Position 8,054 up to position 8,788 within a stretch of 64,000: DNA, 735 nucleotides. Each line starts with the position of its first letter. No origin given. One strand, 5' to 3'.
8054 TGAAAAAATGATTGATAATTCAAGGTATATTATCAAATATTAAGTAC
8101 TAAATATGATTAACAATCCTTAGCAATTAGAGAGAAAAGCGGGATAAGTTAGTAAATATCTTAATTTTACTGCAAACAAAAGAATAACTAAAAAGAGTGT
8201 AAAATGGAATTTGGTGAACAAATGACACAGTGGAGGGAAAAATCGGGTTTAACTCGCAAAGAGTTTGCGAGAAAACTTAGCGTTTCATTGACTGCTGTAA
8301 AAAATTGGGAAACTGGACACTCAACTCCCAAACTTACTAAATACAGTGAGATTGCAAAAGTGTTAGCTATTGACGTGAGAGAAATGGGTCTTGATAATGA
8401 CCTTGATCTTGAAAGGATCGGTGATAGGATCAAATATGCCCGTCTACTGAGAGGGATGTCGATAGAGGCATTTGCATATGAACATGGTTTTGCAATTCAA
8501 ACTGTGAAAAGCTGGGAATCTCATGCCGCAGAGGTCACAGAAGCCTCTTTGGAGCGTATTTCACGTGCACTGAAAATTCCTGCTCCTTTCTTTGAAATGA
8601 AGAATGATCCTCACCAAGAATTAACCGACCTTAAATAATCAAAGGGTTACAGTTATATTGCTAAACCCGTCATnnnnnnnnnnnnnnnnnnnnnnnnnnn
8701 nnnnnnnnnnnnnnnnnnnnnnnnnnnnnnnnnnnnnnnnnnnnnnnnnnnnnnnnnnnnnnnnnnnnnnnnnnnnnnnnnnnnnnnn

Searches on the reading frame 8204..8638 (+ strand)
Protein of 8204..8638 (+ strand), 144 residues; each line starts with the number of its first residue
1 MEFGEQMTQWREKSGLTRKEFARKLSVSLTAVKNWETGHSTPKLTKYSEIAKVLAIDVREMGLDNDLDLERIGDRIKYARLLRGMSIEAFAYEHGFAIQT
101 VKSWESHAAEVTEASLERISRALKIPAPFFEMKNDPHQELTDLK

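Call 3: search_protein_families(library=pfam, proteins=[window:8204-8638:+], max_evalue=1)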
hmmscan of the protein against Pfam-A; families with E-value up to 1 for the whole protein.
window:8204-8638:+ (144 aa): 13 families
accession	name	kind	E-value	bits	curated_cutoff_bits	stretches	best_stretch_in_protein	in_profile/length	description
PF01381.28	HTH_3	-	3.2e-18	65.9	23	2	9-60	3-54/55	Helix-turn-helix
PF13560.12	HTH_31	-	1.2e-13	51.6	27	2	2-60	1-60/64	Helix-turn-helix domain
PF12844.13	HTH_19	-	6.9e-06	26.3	30.2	1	9-51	6-48/64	Helix-turn-helix domain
PF13413.12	HTH_25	-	0.00031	20.9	24.6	1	8-38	3-33/62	Helix-turn-helix domain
PF13443.12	HTH_26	-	0.00043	20.9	22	1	81-125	7-52/63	Cro/C1-type HTH DNA-binding domain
PF13518.12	HTH_28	-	0.0005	20.5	25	0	80-106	8-34/52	Helix-turn-helix domain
PF08281.18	Sigma70_r4_2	-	0.00098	19.2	25.7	0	15-35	26-46/54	Sigma-70, region 4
PF15943.11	YdaS_toxin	-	0.041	14.2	30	1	18-70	11-63/65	Bacterial toxin YdaS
PF15978.11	TnsD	-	0.061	12.8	32.4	0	80-114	197-229/355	Tn7-like transposition protein D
PF01527.26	HTH_Tnp_1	-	0.12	13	24.1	0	14-38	22-46/75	Transposase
PF13384.12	HTH_23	-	0.12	12.7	24.6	0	12-35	16-37/50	Homeodomain-like domain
PF08279.18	HTH_11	-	0.16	12.3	25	1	12-34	12-34/55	HTH domain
PF10668.15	Phage_terminase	-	0.28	11.3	22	1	10-36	16-43/67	Phage terminase small subunit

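Call 4: search_protein_families(library=ncbifam, proteins=[window:8204-8638:+], max_evalue=1)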
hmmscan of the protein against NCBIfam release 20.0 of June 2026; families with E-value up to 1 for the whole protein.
window:8204-8638:+ (144 aa): 26 families (the best 25 are shown)
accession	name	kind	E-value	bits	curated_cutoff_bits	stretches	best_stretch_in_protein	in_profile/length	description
NF041951.1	phage_RstR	subfamily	1.2e-16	61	80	2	1-58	1-58/108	RstR family transcriptional repressor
NF047948.1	male_kill_WMK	equivalog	3.7e-12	46.3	300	2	3-65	163-225/300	WO male-killing family protein Wmk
NF007481.0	PRK10072.1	equivalog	1.4e-11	44.7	110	2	6-46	37-77/96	HTH-type transcriptional regulator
NF052239.1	antitox_spr1629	equivalog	2e-10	40.3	335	2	2-57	2-57/377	spr1629 family repressor/antitoxin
NF006015.0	PRK08154.1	subfamily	1.1e-09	37.9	204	2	69-127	28-86/314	anaerobic benzoate catabolism transcriptional regulator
TIGR00270.2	TIGR00270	equivalog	2.5e-09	37.2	110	2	2-64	75-137/159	multiprotein bridging factor aMBF1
NF007257.0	PRK09706.1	subfamily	3e-09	36.8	101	2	3-55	6-58/135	transcriptional repressor DicA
TIGR03070.1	couple_hipB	subfamily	3.7e-09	36.4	71.65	1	2-56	2-56/58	type II toxin-antitoxin system Y4mF family antitoxin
TIGR03830.1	CxxCG_CxxCG_HTH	subfamily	4.7e-08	32.9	61.8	2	4-43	67-106/127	type II TA system antitoxin MqsA family protein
NF040522.1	VC1465_fam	subfamily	1.3e-07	31.6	70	1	10-41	4-35/111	VC1465 family Xer recombination activation factor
NF047593.1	IS66_ISAeme5_TnpA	equivalog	1.8e-06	28.3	28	1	5-48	8-48/79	IS66 family insertion sequence element accessory protein TnpA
NF047542.1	telomere_Tap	equivalog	3.8e-06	25.9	600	1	8-54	23-69/695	telomere-associated protein Tap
NF041265.1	NadS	equivalog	1.1e-05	25.6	60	1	11-45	39-73/94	NadS family protein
NF010465.0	PRK13890.1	equivalog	0.00018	21.6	96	1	12-72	15-75/121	conjugal transfer protein TrbA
NF003162.0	PRK04140.1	equivalog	0.00027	20.1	263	1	4-56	128-180/317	transcriptional regulator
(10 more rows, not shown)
